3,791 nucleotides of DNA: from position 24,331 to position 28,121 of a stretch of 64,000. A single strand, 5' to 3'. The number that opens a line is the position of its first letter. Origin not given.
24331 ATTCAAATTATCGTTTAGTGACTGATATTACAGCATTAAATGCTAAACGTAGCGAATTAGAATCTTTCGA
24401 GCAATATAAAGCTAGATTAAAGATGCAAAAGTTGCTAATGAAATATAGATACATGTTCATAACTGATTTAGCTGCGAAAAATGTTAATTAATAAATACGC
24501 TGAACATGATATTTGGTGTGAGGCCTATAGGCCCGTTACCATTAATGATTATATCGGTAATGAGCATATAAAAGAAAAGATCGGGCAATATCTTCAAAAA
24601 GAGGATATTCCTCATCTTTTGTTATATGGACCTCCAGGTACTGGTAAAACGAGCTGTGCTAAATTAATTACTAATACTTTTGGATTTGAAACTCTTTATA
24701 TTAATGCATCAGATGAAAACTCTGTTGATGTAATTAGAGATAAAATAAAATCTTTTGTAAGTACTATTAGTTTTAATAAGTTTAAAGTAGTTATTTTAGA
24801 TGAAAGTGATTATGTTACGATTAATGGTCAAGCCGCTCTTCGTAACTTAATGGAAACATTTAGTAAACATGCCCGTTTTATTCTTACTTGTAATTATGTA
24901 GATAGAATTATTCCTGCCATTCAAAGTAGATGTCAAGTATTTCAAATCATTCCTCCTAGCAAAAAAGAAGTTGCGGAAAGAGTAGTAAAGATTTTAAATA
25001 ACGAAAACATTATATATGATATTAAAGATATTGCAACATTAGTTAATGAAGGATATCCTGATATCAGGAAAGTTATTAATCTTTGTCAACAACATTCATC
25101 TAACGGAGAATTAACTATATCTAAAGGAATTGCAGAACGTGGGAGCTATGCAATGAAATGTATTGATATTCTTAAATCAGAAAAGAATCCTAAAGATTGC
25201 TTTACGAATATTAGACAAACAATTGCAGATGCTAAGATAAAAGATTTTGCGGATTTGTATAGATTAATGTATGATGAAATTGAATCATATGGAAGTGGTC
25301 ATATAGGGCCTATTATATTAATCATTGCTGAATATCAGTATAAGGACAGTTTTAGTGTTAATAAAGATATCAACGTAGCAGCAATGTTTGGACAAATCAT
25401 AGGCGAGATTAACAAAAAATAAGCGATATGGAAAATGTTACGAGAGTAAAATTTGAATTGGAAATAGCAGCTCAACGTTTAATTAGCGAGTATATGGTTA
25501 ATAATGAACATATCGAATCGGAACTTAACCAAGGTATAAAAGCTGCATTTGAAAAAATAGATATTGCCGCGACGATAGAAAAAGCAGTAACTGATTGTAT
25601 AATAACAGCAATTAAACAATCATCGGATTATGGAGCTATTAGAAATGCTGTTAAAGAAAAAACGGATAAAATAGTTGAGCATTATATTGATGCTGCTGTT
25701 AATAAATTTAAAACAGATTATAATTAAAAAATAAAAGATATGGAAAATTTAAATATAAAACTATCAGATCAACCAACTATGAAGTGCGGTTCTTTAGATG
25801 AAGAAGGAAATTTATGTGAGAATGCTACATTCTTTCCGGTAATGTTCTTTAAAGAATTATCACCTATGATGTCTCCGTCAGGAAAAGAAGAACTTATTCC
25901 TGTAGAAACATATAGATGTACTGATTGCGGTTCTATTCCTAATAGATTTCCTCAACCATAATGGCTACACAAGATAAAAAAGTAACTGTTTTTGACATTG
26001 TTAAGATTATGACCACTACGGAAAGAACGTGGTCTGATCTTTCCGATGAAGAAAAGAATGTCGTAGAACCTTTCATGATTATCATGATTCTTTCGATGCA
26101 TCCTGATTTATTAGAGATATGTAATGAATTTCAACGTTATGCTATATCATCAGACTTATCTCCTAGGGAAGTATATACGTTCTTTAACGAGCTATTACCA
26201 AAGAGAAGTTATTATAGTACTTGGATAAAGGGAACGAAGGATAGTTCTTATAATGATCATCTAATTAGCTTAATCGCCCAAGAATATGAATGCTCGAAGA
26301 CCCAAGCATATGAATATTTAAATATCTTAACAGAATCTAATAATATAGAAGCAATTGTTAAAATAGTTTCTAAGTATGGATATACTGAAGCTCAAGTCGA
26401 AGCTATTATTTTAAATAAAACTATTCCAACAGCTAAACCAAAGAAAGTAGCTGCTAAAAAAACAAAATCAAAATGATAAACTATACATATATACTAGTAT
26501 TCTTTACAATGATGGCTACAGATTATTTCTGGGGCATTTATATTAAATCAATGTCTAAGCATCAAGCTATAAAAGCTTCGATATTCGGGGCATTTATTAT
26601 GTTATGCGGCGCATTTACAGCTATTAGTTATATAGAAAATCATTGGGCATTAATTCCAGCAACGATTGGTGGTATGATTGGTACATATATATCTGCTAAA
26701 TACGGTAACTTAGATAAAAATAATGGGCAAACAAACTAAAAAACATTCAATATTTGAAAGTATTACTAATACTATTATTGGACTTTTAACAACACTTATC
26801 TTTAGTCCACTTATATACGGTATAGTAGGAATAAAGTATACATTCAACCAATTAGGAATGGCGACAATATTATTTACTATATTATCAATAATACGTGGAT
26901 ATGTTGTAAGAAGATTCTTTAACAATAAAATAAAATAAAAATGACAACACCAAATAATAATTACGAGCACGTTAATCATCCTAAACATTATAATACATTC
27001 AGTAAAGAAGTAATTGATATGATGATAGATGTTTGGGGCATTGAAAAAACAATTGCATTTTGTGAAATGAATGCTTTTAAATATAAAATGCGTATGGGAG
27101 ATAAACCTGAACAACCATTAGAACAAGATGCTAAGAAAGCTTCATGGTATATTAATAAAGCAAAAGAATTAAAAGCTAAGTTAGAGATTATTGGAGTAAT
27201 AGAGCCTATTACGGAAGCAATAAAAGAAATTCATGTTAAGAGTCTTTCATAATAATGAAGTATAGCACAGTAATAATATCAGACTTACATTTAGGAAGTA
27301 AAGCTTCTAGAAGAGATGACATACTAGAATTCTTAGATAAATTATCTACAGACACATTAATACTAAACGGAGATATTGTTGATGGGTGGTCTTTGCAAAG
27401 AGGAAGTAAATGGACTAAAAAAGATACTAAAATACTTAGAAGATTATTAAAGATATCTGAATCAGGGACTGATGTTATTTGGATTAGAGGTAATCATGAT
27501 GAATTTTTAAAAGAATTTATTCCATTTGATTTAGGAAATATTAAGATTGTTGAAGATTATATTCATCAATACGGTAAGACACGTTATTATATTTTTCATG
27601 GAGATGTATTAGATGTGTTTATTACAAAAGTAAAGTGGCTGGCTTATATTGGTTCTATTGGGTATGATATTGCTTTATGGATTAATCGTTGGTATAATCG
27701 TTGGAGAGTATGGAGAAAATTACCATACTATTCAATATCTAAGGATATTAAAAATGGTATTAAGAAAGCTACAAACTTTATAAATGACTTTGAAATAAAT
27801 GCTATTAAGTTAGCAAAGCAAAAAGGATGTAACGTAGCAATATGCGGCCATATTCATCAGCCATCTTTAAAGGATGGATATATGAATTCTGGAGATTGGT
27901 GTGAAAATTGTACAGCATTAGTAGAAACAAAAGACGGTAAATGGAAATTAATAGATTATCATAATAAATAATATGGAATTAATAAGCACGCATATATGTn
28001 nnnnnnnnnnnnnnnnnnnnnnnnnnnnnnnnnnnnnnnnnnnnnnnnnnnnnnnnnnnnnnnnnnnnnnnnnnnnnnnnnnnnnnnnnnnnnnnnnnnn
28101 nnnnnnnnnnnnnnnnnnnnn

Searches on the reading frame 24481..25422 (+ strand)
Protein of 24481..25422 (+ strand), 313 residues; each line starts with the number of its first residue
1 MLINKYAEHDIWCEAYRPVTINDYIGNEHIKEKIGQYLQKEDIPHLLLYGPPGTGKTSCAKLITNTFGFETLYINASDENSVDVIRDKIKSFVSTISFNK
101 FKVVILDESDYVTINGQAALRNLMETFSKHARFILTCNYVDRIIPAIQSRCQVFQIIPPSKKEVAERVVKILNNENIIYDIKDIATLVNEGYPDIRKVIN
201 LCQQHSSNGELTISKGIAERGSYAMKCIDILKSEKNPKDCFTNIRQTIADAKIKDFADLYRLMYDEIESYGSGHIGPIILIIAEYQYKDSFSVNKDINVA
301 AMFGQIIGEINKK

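Call 42: search_protein_families(library=phrogs, proteins=[window:24481-25422:+], max_evalue=0.001)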
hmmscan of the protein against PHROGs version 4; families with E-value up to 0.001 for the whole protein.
window:24481-25422:+ (313 aa): 9 families
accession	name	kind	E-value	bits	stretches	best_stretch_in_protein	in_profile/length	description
phrog_168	-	DNA, RNA and nucleotide metabolism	4.5e-81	273.9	1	7-312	6-313/314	clamp loader of DNA polymerase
phrog_5846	-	DNA, RNA and nucleotide metabolism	1.6e-34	120.8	1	15-207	9-204/380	clamp loader of DNA polymerase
phrog_11838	-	DNA, RNA and nucleotide metabolism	8.4e-29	102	1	11-215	6-216/420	clamp loader of DNA polymerase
phrog_9172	-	unknown function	4.8e-11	43.2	1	28-78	91-142/509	-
phrog_3757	-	unknown function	1e-09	39.3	1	45-206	128-307/367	-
phrog_14322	-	unknown function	1.1e-05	25.9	1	44-110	227-290/398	-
phrog_7485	-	unknown function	2.2e-05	24.6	1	46-87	230-266/430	-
phrog_124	-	DNA, RNA and nucleotide metabolism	2.3e-05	24.9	1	45-92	45-85/382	Sak4-like ssDNA annealing protein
phrog_10401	-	other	3.3e-05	23.8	1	45-75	462-492/667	ATPase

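Call 60: search_dna_similar(query=window:24481-25422:+, collection=phages, mode=protein, max_rows=12)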
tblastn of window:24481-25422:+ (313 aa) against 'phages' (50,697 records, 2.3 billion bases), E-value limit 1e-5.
Records with a match: 2735; places in all: 2745; records where one place covers at least 80% of the query: 2031.
Best place of each record, by identity: <60% 2735.
By first word of the organism name: Escherichia 676; Synechococcus 377; Klebsiella 332; Salmonella 203; Vibrio 175; Shigella 89; Aeromonas 82; Acinetobacter 73; Cyanophage 61; Enterobacter 59; and 73 more.
By host as written in the record: - 510; Escherichia coli 281; Klebsiella pneumoniae 115; Synechococcus 107; Synechococcus sp. 38; Escherichia coli O157:H7 38; Salmonella enterica 30; Synechococcus sp. WH7803 28; and 610 more.
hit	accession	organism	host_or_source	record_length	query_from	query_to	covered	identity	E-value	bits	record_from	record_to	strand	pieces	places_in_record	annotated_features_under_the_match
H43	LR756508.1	uncultured phage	metagenomic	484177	2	301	96%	44.4%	4e-61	286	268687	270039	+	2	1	record has no annotation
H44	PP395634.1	Microcystis phage Mel-JY01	Microcystis elabens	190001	5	313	99%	40.9%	5e-70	241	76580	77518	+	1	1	HolB ATPase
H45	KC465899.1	Pelagibacter phage HTVC008M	Candidatus Pelagibacter ubique HTCC1062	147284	8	309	96%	40.2%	1e-55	199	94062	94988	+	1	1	sliding clamp loader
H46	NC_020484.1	Pelagibacter phage HTVC008M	Candidatus Pelagibacter ubique HTCC1062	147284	8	309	96%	40.2%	1e-55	199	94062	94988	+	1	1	clamp loader of DNA polymerase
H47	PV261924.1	Synechococcus phage RN05-S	Synechococcus sp. MW02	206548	11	313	97%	39.7%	2e-53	193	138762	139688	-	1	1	ATPase family protein | cAMP phosphodiesterases class-II precursor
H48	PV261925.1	Synechococcus phage RB11-B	Synechococcus sp. MW02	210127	11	313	97%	39.7%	2e-53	193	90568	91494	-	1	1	ATPase family protein | cAMP phosphodiesterase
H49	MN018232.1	Synechococcus phage S-B43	Synechococcus sp. MW02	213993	11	313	97%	39.7%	2e-53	193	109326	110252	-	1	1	clamp loader subunit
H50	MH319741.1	Marine virus AG-345-E15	single cell amplified by WGA-X; seawater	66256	11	313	97%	39.2%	2e-52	191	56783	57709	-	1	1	record has no annotation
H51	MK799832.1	Synechococcus phage S-B05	Synechococcus sp. MW02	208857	11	309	96%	39.5%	1e-52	191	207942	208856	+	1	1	none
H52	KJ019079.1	Synechococcus phage ACG-2014d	-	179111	11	309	96%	39.4%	3e-54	195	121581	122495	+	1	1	clamp loader subunit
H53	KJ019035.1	Synechococcus phage ACG-2014d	-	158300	11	309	96%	39.4%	1e-54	197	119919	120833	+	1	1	clamp loader subunit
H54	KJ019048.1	Synechococcus phage ACG-2014d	-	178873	11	309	96%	39.4%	1e-54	197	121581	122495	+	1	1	clamp loader subunit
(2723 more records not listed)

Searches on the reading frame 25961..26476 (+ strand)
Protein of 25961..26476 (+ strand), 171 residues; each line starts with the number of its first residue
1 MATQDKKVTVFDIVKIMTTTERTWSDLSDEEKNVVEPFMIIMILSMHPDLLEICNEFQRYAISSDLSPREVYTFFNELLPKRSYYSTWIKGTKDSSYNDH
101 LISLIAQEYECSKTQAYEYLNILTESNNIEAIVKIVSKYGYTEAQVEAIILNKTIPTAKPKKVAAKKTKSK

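Call 42: search_protein_families(library=phrogs, proteins=[window:25961-26476:+], max_evalue=0.001)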
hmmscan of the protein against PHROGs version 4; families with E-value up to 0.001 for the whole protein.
window:25961-26476:+ (171 aa): 2 families
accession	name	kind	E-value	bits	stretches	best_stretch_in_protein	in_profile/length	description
phrog_225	-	DNA, RNA and nucleotide metabolism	1.3e-18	68.5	1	3-134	16-138/160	clamp loader of DNA polymerase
phrog_11758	-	unknown function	0.00086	19.6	0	6-53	5-53/263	-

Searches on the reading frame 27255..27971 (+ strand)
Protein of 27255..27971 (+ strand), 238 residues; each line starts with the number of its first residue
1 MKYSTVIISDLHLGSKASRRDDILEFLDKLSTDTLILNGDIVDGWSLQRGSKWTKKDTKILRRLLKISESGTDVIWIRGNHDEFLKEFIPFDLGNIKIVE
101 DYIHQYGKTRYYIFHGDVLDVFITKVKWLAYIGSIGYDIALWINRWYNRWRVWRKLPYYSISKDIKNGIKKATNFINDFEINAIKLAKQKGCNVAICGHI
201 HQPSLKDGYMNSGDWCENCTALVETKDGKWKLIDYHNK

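Call 42: search_protein_families(library=phrogs, proteins=[window:27255-27971:+], max_evalue=0.001)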
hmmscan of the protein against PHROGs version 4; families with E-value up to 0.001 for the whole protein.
window:27255-27971:+ (238 aa): 6 families
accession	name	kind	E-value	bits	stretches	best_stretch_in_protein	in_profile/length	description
phrog_1649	-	other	4.7e-09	36.3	1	6-85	39-107/308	metallo-phosphoesterase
phrog_7339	-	DNA, RNA and nucleotide metabolism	2.2e-07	31.5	1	5-178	32-189/263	DNA repair exonuclease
phrog_547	-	other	3.5e-06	27.3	0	32-115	73-146/245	phosphoesterase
phrog_7158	-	unknown function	5.2e-06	26.4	1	5-83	224-311/554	-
phrog_221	-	other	7.9e-05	23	1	2-204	111-290/367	metallo-phosphoesterase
phrog_20114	-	other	0.00014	23.3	1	25-113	26-101/131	phosphoesterase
